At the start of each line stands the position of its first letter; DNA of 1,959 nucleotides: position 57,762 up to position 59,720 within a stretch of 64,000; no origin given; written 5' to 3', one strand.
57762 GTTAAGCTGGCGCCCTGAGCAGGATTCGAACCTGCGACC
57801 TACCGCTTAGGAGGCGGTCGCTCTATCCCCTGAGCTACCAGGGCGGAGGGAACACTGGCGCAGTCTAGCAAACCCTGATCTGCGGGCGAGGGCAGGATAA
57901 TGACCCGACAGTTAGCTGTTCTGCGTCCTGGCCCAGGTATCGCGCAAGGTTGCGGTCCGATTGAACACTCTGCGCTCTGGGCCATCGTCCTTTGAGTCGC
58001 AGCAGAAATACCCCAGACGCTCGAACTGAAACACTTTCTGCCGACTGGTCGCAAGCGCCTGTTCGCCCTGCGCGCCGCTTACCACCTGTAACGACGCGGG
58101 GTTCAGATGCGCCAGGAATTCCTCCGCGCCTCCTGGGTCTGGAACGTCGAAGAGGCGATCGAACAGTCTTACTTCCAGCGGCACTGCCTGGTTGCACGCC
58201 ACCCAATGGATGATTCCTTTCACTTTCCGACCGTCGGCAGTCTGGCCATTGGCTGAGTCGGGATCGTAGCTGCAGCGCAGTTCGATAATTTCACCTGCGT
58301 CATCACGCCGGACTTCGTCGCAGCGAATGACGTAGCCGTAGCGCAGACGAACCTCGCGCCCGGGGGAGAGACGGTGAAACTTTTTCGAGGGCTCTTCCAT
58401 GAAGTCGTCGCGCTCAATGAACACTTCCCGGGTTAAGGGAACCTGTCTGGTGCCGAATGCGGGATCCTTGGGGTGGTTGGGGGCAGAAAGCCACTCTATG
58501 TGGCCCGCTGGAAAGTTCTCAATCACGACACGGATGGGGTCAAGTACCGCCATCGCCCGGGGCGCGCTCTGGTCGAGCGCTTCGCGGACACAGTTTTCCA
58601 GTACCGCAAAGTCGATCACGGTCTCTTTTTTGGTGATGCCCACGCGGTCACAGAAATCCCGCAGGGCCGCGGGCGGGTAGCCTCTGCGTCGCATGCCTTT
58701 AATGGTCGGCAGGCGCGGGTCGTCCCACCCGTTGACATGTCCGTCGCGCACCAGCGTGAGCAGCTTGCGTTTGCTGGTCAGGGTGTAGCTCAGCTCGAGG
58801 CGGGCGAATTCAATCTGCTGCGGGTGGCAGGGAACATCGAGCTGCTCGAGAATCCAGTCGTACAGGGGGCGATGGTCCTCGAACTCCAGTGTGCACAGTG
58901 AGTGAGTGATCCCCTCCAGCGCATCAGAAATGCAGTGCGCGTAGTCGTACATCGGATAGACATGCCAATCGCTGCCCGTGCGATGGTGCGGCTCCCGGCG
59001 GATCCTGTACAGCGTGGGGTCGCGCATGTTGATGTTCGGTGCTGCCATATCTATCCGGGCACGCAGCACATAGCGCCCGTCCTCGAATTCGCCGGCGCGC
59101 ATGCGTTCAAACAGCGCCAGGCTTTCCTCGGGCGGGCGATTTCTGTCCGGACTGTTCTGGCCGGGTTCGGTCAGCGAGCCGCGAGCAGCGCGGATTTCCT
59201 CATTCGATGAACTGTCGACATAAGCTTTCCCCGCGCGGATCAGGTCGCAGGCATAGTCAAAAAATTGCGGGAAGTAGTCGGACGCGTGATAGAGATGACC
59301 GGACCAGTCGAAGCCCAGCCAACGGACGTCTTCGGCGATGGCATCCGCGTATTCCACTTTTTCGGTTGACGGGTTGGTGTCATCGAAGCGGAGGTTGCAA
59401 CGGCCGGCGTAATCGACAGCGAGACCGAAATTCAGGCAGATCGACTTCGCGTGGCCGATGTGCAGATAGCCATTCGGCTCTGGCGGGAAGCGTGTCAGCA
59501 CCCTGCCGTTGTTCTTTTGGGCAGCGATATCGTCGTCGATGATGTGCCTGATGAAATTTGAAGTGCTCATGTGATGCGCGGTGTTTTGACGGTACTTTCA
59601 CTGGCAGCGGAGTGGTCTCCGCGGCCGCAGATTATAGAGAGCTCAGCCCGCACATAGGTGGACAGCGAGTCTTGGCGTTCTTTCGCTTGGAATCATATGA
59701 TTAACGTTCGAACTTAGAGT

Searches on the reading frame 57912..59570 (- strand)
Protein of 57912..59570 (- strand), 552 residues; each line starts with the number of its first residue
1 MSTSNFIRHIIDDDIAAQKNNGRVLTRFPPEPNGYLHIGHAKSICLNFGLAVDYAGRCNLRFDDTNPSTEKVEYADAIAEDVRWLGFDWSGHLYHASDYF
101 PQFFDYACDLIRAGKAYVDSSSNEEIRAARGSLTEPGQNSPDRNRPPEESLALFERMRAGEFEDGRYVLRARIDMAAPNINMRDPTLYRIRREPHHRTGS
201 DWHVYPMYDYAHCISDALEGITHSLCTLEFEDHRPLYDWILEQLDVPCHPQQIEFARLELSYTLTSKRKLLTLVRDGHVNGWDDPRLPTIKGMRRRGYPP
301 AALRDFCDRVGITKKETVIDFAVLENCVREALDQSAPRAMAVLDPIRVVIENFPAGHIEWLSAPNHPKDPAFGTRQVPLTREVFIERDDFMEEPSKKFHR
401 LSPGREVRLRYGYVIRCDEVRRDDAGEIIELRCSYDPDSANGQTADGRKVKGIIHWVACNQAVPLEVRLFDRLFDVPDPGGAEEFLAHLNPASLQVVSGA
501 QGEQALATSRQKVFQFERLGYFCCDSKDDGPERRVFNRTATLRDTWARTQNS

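Call 19: search_protein_families(library=pfam, proteins=[window:57912-59570:-], max_evalue=0.00001)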
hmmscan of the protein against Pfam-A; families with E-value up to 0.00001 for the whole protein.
window:57912-59570:- (552 aa): 3 families
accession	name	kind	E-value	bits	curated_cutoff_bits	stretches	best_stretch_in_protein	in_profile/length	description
PF00749.27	tRNA-synt_1c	-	1.4e-106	356.5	23.4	1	24-333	2-313/314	tRNA synthetases class I (E and Q), catalytic domain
PF03950.23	tRNA-synt_1c_C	-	1.3e-32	112.3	23.9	1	336-436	1-91/91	tRNA synthetases class I (E and Q), anti-codon binding domain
PF20974.2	tRNA-synt_1c_C2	-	4.1e-20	72.7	23.9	1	453-525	1-69/69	tRNA synthetases class I (E and Q), anti-codon binding domain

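Call 24: list_cluster_members(proteins=[window:57912-59570:-, window:18913-20559:+, window:29095-30723:+, window:52417-54081:-, window:25021-28674:+, window:43804-45930:+, window:50847-52250:-])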
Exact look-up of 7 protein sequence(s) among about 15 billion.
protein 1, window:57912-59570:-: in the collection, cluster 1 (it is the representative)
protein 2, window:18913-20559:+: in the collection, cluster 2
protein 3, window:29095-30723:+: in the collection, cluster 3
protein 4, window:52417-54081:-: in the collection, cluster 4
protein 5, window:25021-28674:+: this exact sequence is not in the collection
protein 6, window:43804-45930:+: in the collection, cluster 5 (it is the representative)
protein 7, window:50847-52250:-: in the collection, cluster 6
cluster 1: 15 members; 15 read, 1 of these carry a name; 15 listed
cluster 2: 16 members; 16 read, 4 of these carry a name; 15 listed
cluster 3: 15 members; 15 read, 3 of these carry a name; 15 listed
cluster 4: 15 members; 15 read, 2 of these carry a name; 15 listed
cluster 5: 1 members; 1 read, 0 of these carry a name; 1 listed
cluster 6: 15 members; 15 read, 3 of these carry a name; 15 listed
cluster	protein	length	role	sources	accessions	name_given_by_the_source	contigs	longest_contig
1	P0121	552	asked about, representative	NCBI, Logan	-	-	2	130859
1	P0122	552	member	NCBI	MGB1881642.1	MAG: glutamine--tRNA ligase/YqeY domain fusion protein [Gammaproteobacteria bacterium]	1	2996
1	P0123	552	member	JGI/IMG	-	-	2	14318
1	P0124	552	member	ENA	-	-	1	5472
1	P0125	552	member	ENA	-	-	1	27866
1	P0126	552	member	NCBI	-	-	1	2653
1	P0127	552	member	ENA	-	-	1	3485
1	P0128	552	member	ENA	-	-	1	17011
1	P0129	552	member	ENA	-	-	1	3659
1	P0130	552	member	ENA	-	-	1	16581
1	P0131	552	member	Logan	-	-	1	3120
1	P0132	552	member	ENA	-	-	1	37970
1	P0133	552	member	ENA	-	-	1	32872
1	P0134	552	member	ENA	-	-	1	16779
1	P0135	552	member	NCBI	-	-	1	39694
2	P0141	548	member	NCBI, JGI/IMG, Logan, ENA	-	-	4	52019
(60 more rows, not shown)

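Call 36: find_encoding_contigs(protein=P0141, flank=10000, max_places=3)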
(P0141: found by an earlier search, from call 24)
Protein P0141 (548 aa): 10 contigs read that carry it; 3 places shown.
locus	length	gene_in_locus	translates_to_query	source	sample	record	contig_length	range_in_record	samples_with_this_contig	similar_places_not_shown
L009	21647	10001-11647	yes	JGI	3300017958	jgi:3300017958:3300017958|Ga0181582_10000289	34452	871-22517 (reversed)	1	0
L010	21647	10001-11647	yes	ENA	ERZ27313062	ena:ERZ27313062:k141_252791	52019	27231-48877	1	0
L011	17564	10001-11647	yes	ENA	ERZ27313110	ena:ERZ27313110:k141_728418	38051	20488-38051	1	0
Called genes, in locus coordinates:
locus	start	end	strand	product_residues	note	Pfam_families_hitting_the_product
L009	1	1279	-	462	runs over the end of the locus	PF00355:Rieske, PF00848:Ring_hydroxyl_A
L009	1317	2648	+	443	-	PF05694:SBP56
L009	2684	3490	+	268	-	PF02630:SCO1-SenC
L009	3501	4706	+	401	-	PF00034:Cytochrom_C (faint), PF03150:CCP_MauG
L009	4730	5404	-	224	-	PF04536:TPM_phosphatase (weak)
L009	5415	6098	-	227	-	PF04536:TPM_phosphatase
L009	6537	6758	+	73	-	-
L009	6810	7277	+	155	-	PF04075:F420H2_quin_red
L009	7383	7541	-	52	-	-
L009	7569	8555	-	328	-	PF00532:Peripla_BP_1, PF13407:Peripla_BP_4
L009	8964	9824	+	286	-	PF01557:FAA_hydrolase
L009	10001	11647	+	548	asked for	PF00743:FMO-like, PF01266:DAO (weak), PF03486:HI0933_like (faint), PF07992:Pyr_redox_2, PF13450:NAD_binding_8, PF13738:Pyr_redox_3, PF13434:Lys_Orn_oxgnase (weak)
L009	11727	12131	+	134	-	-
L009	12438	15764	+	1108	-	PF08447:PAS_3, PF08448:PAS_4, PF13426:PAS_9, PF08447:PAS_3, PF00989:PAS, PF08448:PAS_4, PF00990:GGDEF, PF00563:EAL, +2 more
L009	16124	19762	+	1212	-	PF05378:Hydant_A_N, PF01968:Hydantoinase_A, PF19278:Hydant_A_C, PF02538:Hydantoinase_B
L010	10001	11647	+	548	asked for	PF00743:FMO-like, PF01266:DAO (weak), PF03486:HI0933_like (faint), PF07992:Pyr_redox_2, PF13450:NAD_binding_8, PF13738:Pyr_redox_3, PF13434:Lys_Orn_oxgnase (weak)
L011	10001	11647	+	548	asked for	PF00743:FMO-like, PF01266:DAO (weak), PF03486:HI0933_like (faint), PF07992:Pyr_redox_2, PF13450:NAD_binding_8, PF13738:Pyr_redox_3, PF13434:Lys_Orn_oxgnase (weak)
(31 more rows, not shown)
